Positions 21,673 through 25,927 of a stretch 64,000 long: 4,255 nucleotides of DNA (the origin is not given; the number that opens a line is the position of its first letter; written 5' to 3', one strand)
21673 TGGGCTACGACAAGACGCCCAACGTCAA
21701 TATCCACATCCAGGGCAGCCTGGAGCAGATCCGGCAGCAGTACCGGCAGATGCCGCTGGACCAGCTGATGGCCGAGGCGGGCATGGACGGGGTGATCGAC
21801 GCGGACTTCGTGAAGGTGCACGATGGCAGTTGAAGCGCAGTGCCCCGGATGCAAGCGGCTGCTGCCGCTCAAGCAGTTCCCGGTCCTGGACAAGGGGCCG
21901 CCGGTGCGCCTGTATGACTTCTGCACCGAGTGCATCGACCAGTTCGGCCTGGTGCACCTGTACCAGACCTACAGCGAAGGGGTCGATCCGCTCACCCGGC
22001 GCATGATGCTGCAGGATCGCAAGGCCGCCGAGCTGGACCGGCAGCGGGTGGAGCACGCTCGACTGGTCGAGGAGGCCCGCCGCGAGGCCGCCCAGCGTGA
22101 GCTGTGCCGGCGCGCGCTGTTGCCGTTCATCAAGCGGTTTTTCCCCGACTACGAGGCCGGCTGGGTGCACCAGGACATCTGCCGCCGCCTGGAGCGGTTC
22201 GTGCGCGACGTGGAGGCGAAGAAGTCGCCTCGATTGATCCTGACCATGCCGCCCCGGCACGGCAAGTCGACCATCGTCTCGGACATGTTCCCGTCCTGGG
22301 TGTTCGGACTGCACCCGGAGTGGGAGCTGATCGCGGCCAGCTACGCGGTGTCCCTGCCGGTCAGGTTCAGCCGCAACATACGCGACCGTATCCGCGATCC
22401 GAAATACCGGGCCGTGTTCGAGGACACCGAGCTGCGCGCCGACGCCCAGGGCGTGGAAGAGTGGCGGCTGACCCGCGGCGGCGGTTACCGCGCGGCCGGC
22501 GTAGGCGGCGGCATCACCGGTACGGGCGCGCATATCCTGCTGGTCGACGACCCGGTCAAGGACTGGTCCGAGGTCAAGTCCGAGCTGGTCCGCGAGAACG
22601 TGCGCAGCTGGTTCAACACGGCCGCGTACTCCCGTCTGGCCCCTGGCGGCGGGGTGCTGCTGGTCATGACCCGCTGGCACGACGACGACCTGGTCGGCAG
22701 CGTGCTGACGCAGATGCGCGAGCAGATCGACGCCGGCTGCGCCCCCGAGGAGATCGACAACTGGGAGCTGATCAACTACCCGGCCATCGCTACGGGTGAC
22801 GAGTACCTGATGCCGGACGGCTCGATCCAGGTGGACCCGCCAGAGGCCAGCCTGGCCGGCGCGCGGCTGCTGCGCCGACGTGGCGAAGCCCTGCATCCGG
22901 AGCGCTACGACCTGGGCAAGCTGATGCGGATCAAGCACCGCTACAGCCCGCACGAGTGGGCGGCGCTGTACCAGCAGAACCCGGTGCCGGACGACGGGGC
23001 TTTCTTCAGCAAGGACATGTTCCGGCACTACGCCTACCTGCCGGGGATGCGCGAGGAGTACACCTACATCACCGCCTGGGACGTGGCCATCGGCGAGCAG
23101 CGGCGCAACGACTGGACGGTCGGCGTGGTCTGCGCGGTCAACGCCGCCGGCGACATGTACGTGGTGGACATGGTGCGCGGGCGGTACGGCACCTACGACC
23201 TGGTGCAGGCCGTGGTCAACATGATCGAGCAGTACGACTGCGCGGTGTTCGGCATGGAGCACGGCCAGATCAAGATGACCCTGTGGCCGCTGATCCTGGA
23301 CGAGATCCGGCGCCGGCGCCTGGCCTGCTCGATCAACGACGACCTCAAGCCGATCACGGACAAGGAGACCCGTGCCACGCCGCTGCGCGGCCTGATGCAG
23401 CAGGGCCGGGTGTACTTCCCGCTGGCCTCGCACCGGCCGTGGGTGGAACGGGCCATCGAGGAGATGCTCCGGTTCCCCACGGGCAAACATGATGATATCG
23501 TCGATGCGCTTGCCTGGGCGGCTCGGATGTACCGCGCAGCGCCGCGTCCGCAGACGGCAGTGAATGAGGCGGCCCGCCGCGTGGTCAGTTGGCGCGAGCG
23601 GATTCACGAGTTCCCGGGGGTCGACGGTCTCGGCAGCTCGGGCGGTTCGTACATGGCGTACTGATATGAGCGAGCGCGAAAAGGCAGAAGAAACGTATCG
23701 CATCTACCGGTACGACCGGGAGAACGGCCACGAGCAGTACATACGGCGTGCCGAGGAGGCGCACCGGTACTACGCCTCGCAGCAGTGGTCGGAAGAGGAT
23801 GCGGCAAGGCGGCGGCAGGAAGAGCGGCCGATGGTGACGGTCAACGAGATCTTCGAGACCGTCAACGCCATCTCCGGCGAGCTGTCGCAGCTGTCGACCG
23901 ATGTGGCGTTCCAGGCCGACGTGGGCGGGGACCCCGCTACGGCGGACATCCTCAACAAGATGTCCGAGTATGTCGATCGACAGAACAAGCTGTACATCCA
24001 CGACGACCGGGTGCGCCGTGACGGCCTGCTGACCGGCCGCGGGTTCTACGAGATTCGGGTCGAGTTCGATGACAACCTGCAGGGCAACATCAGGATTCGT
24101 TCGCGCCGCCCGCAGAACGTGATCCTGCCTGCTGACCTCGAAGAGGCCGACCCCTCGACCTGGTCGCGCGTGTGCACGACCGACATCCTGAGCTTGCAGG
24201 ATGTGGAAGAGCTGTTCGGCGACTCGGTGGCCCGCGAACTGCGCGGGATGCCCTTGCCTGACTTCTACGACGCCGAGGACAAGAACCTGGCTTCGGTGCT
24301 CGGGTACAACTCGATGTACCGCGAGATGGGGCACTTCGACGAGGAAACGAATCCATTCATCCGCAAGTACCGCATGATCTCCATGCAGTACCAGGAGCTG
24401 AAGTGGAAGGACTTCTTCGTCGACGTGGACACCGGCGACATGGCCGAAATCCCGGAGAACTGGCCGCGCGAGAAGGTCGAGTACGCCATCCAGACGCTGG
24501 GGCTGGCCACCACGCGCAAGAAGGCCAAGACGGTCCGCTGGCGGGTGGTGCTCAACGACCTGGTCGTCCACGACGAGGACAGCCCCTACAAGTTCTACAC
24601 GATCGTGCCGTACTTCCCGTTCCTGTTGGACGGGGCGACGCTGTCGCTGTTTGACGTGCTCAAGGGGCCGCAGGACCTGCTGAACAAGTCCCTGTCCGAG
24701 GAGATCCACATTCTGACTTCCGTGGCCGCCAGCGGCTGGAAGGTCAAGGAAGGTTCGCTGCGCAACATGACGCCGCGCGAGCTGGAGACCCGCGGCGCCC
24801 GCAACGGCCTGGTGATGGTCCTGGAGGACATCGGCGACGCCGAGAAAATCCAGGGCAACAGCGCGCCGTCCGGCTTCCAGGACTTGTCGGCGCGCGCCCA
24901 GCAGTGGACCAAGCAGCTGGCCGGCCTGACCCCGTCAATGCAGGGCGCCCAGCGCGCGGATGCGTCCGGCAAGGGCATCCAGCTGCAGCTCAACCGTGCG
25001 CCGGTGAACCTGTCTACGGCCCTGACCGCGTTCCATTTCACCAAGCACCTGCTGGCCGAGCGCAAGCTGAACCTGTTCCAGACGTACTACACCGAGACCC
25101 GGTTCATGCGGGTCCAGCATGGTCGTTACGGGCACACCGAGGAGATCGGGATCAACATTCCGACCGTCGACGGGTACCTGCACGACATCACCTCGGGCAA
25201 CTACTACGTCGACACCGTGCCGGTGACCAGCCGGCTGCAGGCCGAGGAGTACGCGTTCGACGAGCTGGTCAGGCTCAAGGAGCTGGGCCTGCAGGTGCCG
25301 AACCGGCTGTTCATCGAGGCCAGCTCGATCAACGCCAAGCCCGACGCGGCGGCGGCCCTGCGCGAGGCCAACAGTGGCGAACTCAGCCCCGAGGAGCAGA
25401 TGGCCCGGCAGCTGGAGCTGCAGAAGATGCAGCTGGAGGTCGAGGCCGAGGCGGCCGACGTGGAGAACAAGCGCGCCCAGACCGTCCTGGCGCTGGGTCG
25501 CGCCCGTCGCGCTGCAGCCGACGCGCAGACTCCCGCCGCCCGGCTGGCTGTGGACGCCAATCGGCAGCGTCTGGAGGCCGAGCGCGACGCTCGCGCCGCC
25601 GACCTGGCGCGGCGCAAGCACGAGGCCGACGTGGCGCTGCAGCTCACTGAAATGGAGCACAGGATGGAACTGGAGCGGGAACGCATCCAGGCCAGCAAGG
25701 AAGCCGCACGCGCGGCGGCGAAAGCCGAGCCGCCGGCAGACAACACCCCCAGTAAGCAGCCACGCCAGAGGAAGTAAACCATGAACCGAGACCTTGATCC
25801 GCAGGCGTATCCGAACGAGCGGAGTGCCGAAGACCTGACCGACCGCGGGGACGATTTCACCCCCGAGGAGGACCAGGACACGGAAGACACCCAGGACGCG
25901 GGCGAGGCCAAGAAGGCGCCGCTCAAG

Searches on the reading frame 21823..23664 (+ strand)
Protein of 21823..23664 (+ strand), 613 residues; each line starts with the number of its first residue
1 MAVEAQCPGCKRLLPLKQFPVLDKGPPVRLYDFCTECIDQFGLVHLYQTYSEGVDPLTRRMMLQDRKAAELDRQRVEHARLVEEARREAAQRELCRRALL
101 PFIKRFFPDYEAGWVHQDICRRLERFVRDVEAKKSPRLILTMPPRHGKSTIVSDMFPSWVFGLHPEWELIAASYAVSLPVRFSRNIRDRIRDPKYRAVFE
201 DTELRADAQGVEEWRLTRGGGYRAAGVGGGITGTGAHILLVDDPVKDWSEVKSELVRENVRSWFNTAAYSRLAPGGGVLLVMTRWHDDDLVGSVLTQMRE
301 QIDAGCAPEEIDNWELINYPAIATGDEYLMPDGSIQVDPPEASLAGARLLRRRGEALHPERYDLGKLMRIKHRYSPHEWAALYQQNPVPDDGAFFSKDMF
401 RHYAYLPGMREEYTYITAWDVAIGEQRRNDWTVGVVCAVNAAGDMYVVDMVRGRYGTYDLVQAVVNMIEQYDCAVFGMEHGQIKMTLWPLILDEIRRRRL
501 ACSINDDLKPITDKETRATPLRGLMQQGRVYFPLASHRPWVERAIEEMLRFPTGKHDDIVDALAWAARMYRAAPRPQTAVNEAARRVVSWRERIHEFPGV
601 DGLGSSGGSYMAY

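Call 15: search_protein_families(library=phrogs, proteins=[window:21823-23664:+], max_evalue=0.001)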
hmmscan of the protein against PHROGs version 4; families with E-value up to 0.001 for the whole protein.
window:21823-23664:+ (613 aa): 5 families
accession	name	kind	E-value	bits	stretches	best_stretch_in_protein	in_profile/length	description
phrog_38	-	head and packaging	4.6e-113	380.4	1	64-592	238-720/760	terminase large subunit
phrog_4758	-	head and packaging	5e-61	207.1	1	81-326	7-240/243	terminase large subunit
phrog_5573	-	head and packaging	2.2e-28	100.3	1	308-580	6-244/250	terminase large subunit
phrog_30251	-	head and packaging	7.2e-25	88.3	1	90-301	12-228/799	terminase large subunit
phrog_979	-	head and packaging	2.2e-15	57.4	1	390-573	411-602/642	terminase large subunit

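Call 55: search_dna_similar(query=window:21823-23664:+, collection=phages, mode=protein, max_rows=25)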
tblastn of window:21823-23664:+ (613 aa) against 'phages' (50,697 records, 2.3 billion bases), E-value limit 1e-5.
Records with a match: 1842; places in all: 1845; records where one place covers at least 80% of the query: 5.
Best place of each record, by identity: <60% 1842.
By first word of the organism name: Mycobacterium 496; Microbacterium 273; Escherichia 154; Gordonia 152; Acinetobacter 50; Bacteriophage 47; Brucella 41; Lactococcus 40; Xanthomonas 39; Klebsiella 39; and 90 more.
By host as written in the record: Mycobacterium smegmatis mc2 155 348; Gordonia terrae 3612 124; Microbacterium foliorum NRRL B-24224 SEA 111; Microbacterium foliorum NRRL B-24224 104; - 88; Mycobacterium smegmatis mc#155 83; Escherichia coli 63; Escherichia coli K-12 MG1655 35; and 339 more.
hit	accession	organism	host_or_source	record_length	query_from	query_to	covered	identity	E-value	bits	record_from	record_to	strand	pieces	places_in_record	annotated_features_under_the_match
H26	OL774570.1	Aeromonas phage phiA008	Aeromonas sp.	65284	101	609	83%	42.7%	9e-100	339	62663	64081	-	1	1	hypothetical protein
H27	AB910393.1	Pseudomonas phage KPP25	Pseudomonas aeruginosa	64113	101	561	75%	40.6%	3e-80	282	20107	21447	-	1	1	putative terminase, large subunit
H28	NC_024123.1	Pseudomonas phage KPP25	Pseudomonas aeruginosa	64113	101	561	75%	40.6%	3e-80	282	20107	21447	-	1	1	terminase large subunit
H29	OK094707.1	Pseudomonas phage YMC17/07/R4900a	Pseudomonas aeruginosa YMC17/07/R4900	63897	101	561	75%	40.3%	6e-80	281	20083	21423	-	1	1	putative terminase large subunit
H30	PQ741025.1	Pseudomonas phage CRPAP1904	Pseudomonas aeruginosa CRPA190 ...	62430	101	561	75%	40.1%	6e-79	278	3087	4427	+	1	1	terminase large subunit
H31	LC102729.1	Pseudomonas phage phiR18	-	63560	101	561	75%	39.8%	7e-79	278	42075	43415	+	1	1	Phage terminase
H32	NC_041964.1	Pseudomonas phage phiR18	-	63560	101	561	75%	39.8%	7e-79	278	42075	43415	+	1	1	terminase large subunit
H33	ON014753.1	Pseudanabaena phage Pam1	Pseudanabaena sp.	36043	102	561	75%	34.3%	9e-58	216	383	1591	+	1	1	terminase large subunit | terminase small subunit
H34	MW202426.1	Caudoviricetes sp.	Manatee Spring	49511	120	561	72%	34.6%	8e-53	201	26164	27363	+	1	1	terminase large subunit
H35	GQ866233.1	Aggregatibacter phage S1249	Aggregatibacter actinomycetemcomitans ...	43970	102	561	75%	33.1%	1e-56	213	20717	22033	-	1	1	putative terminase large subunit TerL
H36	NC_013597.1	Aggregatibacter phage S1249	Aggregatibacter actinomycetemcomitans ...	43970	102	561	75%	33.1%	1e-56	213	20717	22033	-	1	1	terminase large subunit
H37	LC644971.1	Acetobacter phage phiAO1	Acetobacter orleanensis NBRC 3170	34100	102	561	75%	33.0%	1e-52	201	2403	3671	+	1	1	phage Terminase protein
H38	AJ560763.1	Haemophilus phage Aaphi23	Actinobacillus actinomycetemcomitans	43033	102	561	75%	32.7%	9e-56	210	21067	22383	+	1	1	terL: putative terminase large subunit TerL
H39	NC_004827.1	Haemophilus phage Aaphi23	Actinobacillus actinomycetemcomitans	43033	102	561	75%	32.7%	9e-56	210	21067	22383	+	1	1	terL: terminase large subunit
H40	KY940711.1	Bradyrhizobium phage BDU-MI-1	Bradyrhizobium diazoefficiens USDA110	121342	102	561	75%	31.6%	8e-46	181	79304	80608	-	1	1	terminase large subunit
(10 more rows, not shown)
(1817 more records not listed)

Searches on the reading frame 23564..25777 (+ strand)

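Call 15: search_protein_families(library=phrogs, proteins=[window:23564-25777:+], max_evalue=0.001)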
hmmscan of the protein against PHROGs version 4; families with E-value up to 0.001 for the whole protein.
window:23564-25777:+ (737 aa): 1 family
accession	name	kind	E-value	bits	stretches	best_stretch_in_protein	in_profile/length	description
phrog_156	-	head and packaging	5.5e-79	267.3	1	50-718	20-671/681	portal protein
